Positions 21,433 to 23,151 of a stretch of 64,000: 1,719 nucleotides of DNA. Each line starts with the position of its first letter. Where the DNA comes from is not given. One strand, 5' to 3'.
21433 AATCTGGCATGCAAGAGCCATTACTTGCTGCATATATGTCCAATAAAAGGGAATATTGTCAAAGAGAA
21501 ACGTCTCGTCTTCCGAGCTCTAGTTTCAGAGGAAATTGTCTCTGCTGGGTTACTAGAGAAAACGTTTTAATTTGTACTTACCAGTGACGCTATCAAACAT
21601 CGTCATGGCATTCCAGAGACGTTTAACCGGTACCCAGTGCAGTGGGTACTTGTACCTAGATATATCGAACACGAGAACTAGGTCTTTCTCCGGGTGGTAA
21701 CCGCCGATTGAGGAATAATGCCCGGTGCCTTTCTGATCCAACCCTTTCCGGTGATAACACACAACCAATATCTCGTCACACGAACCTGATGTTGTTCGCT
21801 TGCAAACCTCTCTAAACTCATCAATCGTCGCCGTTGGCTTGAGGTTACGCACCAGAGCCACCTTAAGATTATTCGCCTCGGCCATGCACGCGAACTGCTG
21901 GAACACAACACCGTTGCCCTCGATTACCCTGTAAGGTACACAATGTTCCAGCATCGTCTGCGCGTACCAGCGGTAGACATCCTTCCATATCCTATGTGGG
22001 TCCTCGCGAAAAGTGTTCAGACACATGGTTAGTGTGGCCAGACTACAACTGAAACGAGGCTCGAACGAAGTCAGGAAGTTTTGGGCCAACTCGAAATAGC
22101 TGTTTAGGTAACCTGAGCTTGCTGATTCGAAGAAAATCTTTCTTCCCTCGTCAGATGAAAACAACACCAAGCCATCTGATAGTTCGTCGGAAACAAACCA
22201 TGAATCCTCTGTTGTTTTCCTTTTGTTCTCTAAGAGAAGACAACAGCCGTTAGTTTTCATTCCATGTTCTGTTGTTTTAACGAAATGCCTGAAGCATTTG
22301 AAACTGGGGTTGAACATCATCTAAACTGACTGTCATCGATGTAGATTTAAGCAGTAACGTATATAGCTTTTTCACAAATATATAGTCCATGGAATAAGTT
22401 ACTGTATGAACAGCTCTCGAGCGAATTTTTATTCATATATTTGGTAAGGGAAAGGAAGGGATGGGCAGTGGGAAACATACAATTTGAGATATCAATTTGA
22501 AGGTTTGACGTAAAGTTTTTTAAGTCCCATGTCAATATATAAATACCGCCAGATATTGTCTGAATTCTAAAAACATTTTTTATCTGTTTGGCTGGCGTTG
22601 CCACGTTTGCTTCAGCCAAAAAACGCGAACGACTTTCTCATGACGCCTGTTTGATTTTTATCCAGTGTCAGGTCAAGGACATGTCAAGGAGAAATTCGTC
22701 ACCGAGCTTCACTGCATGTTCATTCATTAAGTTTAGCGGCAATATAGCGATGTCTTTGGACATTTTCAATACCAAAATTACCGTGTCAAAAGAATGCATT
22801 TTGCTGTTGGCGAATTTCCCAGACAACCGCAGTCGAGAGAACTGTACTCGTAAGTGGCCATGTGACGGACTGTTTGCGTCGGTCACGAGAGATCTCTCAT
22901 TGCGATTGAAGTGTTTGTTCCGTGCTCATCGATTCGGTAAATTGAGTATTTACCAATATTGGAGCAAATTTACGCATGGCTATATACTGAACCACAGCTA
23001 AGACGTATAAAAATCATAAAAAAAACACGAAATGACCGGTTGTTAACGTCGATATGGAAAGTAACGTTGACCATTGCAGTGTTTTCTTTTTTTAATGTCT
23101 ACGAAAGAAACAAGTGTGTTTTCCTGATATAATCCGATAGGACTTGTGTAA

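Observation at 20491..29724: Two divergently transcribed phytochelatin synthase paralogs in an animal genome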

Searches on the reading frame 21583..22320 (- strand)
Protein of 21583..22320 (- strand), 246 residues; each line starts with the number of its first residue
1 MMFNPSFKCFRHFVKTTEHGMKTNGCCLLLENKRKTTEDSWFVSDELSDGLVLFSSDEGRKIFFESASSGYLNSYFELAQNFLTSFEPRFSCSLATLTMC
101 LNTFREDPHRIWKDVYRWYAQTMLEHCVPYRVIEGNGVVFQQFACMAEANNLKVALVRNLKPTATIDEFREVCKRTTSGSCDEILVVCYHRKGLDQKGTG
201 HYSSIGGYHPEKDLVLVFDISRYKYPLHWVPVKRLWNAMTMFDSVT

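Call 20: search_solved_structures(query=window:21583-22320:-, show_alignments=1, max_evalue=0.001)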
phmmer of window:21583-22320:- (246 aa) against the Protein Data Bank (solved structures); distinct sequences matched with E-value up to 0.001: 5.
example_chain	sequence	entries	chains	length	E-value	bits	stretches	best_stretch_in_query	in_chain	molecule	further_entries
6tho_A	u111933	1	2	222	4.5e-19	71.9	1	47-245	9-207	Alr0975 protein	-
6th5_A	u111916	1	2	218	4.7e-19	71.9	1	47-245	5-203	Alr0975 protein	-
2btw_B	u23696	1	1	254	6.6e-19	71.4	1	47-245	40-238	ALR0975 PROTEIN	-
2btw_A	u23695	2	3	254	6.7e-19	71.4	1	47-245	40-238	ALR0975 PROTEIN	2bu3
6tjl_A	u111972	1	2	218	2.4e-18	69.6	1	47-245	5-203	Alr0975 protein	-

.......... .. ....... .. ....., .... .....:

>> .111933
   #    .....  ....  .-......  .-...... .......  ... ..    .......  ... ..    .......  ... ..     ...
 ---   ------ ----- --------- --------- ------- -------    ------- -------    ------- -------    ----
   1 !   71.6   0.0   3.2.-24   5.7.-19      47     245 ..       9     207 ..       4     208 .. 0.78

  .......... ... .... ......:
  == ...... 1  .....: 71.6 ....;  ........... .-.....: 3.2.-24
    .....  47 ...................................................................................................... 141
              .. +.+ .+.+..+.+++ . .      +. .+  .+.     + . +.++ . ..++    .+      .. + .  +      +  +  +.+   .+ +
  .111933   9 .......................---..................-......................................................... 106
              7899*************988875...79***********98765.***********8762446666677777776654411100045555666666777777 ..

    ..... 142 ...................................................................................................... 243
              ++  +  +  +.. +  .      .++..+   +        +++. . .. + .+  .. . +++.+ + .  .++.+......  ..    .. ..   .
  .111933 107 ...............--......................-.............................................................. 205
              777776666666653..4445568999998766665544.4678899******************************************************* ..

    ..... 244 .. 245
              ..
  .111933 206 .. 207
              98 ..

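Call 27: search_protein_representatives(protein=window:21583-22320:-)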
Query: 246 residues. Proteins with E-value up to 0.001 (for the whole library): 2924; up to 1e-10: 1532; up to 1e-30: 488. The best 150 are listed.
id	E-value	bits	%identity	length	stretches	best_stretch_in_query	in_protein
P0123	8.0e-116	402.0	74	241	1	28-246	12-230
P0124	4.1e-61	222.8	39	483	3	51-195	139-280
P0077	6.9e-55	202.4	48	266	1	42-244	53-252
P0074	7.3e-54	199.1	44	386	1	22-246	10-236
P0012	3.5e-53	196.8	50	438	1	51-243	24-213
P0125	7.6e-52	192.4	45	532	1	37-243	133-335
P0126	1.4e-51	191.5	44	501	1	47-246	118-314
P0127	3.3e-51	190.4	33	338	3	165-244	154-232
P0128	1.9e-50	187.9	42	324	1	30-244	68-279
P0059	2.1e-50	187.7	46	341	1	50-245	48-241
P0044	2.9e-50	187.3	44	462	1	45-244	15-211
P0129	3.8e-50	186.9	46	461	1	46-243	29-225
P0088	2.3e-49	184.3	46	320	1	48-244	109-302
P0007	6.0e-49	183.0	44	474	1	47-246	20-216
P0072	6.7e-49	182.8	44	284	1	45-245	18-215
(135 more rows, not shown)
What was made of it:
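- A-type clade: an exhaustive HMMER scan of 1.84 billion representatives gave one close cluster (402 bits) and then a drop to 223 bits (call 27).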

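Call 30: list_cluster_members(proteins=[P0123, P0121, P0001, P0003, P0012, P0077])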
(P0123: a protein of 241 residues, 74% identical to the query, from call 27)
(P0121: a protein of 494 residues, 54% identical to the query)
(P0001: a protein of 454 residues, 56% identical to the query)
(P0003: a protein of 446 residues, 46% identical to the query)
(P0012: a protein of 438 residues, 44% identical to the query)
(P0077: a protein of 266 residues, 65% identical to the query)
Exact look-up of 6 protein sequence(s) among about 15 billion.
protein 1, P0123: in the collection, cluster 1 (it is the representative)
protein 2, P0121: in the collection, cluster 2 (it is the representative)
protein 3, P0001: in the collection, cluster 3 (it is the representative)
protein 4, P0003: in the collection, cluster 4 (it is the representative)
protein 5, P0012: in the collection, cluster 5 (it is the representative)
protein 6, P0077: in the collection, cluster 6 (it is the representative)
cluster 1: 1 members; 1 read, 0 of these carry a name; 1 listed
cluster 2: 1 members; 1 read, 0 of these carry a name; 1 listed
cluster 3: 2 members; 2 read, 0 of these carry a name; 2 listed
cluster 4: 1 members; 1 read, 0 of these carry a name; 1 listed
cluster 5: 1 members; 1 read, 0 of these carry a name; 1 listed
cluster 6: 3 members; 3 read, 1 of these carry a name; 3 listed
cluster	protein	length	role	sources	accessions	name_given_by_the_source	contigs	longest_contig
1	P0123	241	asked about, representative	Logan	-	-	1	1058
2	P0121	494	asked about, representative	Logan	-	-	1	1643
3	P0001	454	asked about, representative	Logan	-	-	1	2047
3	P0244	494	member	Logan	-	-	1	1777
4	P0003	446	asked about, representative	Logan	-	-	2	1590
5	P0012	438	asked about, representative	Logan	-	-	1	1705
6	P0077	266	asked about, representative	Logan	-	-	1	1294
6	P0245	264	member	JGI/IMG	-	glutathione gamma-glutamylcysteinyltransferase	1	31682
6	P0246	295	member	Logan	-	-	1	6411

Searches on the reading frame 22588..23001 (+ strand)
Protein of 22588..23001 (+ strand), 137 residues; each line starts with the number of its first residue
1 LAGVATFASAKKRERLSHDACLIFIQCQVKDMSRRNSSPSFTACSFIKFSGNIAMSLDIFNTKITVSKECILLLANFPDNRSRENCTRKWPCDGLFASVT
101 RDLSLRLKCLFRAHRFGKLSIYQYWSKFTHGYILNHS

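Call 36: search_protein_families(library=pfam, proteins=[window:22588-23001:+], max_evalue=0.01)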
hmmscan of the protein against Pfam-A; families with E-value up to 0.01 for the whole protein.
window:22588-23001:+ (137 aa): 0 families
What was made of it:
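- Tried and rejected: Pfam found nothing in the spacer ORFs at 22588-23001, 24491-24766 and 24961-25278 (call 36).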
